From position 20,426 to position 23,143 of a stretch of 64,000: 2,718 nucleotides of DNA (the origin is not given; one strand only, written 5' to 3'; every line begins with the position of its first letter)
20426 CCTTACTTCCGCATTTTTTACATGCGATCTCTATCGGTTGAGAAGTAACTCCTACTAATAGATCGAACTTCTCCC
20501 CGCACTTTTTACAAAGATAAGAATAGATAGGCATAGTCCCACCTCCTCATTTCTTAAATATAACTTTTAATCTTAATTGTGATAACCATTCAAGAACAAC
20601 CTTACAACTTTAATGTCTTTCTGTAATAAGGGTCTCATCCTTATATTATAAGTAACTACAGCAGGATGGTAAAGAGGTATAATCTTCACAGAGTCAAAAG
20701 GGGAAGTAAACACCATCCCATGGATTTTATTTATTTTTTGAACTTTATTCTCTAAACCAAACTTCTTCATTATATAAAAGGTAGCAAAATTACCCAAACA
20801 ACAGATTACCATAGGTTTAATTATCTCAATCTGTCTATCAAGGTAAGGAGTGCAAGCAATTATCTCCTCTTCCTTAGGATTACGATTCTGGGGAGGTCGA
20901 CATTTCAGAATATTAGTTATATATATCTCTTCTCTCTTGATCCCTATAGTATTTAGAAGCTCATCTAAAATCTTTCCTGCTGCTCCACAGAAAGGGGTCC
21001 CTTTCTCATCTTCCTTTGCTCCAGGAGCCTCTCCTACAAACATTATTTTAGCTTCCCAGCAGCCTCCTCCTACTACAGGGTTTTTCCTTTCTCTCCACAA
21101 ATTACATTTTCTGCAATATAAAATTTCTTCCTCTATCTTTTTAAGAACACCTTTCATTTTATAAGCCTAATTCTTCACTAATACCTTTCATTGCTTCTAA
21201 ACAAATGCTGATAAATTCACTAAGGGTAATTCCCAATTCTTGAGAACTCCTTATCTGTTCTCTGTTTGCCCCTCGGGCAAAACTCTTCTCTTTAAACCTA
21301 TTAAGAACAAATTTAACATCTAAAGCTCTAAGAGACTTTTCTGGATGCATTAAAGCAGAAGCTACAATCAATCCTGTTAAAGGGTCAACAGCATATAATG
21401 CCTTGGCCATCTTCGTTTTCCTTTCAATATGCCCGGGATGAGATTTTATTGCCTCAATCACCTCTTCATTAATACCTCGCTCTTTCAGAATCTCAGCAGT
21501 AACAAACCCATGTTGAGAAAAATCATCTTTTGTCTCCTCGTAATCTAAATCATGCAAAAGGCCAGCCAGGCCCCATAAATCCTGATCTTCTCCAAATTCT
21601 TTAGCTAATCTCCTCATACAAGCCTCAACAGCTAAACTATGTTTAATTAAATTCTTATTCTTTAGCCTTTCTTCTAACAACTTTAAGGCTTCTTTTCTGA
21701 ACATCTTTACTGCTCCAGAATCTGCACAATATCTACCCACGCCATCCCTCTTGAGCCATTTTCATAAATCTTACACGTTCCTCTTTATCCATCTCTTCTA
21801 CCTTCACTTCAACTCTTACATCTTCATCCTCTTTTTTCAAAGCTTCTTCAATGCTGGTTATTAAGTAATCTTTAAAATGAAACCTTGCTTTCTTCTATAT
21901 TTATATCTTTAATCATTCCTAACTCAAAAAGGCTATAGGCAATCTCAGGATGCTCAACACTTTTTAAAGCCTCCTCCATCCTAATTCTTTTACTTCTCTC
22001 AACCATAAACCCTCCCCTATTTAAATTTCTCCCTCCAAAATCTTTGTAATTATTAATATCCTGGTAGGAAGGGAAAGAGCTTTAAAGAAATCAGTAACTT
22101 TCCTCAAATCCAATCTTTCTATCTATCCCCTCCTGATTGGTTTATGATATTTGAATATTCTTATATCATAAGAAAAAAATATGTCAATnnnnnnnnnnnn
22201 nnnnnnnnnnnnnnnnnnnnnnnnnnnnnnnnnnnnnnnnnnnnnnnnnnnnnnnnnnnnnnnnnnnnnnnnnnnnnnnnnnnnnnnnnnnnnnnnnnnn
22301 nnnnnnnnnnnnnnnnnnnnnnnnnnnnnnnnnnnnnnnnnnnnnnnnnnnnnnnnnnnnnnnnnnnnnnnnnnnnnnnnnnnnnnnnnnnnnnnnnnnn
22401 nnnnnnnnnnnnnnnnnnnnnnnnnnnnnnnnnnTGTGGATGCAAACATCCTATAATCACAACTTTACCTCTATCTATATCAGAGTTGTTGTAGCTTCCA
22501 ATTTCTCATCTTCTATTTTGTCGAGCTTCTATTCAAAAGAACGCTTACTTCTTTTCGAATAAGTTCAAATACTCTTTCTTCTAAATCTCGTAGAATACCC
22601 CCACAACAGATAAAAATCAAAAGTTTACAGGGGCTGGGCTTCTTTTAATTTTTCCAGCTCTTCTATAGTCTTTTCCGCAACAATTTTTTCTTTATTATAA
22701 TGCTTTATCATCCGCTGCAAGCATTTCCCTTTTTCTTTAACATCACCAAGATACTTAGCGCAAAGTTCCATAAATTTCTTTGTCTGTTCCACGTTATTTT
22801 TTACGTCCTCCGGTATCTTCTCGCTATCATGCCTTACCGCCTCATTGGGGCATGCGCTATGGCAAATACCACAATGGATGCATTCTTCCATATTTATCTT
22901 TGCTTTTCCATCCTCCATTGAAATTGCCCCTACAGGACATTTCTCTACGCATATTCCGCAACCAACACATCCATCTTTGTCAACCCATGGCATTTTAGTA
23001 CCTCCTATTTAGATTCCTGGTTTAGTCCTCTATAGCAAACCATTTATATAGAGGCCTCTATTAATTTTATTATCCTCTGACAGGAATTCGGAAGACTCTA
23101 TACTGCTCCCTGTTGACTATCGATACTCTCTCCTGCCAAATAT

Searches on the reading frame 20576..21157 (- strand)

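Call 57: search_protein_families(library=pfam, proteins=[window:20576-21157:-], max_evalue=0.0001)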
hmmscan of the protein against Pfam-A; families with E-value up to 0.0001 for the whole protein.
window:20576-21157:- (194 aa): 1 family
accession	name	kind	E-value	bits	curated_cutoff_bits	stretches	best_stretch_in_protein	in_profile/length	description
PF03167.25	UDG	-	7.4e-35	120.5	24.3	1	32-172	4-125/141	Uracil DNA glycosylase superfamily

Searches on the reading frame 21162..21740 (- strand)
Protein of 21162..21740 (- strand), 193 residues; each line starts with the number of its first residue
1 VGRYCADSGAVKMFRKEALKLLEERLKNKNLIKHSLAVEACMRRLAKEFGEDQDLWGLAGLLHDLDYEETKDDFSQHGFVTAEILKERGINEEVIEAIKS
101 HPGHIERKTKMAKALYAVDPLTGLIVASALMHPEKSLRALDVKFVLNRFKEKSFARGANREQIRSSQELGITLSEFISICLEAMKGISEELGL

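Call 57: search_protein_families(library=pfam, proteins=[window:21162-21740:-], max_evalue=0.0001)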
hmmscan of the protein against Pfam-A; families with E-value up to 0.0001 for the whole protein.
window:21162-21740:- (193 aa): 1 family
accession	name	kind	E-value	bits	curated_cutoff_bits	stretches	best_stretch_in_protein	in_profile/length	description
PF01966.28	HD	-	6.4e-15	55.9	22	1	32-117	2-109/116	HD domain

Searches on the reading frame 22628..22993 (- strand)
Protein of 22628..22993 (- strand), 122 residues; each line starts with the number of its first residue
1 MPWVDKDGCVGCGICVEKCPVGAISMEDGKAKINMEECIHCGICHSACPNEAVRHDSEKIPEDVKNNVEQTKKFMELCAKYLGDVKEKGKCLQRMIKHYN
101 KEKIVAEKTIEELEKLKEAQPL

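Call 57: search_protein_families(library=pfam, proteins=[window:22628-22993:-], max_evalue=0.0001)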
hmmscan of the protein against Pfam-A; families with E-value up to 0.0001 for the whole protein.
window:22628-22993:- (122 aa): 12 families
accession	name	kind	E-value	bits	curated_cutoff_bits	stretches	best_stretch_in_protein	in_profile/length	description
PF00037.32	Fer4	-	5.6e-17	61.2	21.1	2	3-25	2-24/24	4Fe-4S binding domain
PF12838.12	Fer4_7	-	7.5e-13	49.2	27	1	9-52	2-52/52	4Fe-4S dicluster domain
PF13237.11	Fer4_10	-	5.8e-11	42.6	25.5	1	2-49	2-53/53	4Fe-4S dicluster domain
PF12837.12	Fer4_6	-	1.3e-10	41.1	25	2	4-24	4-24/24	4Fe-4S binding domain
PF14697.11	Fer4_21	-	1.4e-10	41.6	35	2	4-26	36-59/59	4Fe-4S dicluster domain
PF12797.12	Fer4_2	-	1.5e-10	40.8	24.5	2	2-21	3-22/22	4Fe-4S binding domain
PF13187.11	Fer4_9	-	6.3e-10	39.4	27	1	9-52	2-51/52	4Fe-4S dicluster domain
PF13484.11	Fer4_16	-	9.6e-09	36.3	30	0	9-37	2-28/66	4Fe-4S double cluster binding domain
PF13183.11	Fer4_8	-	1.5e-07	32.2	27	0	35-74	2-44/68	4Fe-4S dicluster domain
PF25160.1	LdpA_Fe-S-bd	-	7.9e-07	29.2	27.6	1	15-56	9-46/49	LdpA Fe-S cluster-binding domain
PF12800.12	Fer4_4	-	2.4e-06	27.9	24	0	36-50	2-16/17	4Fe-4S binding domain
PF12798.12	Fer4_3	-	4.5e-05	24.4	27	0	9-23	1-15/15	4Fe-4S binding domain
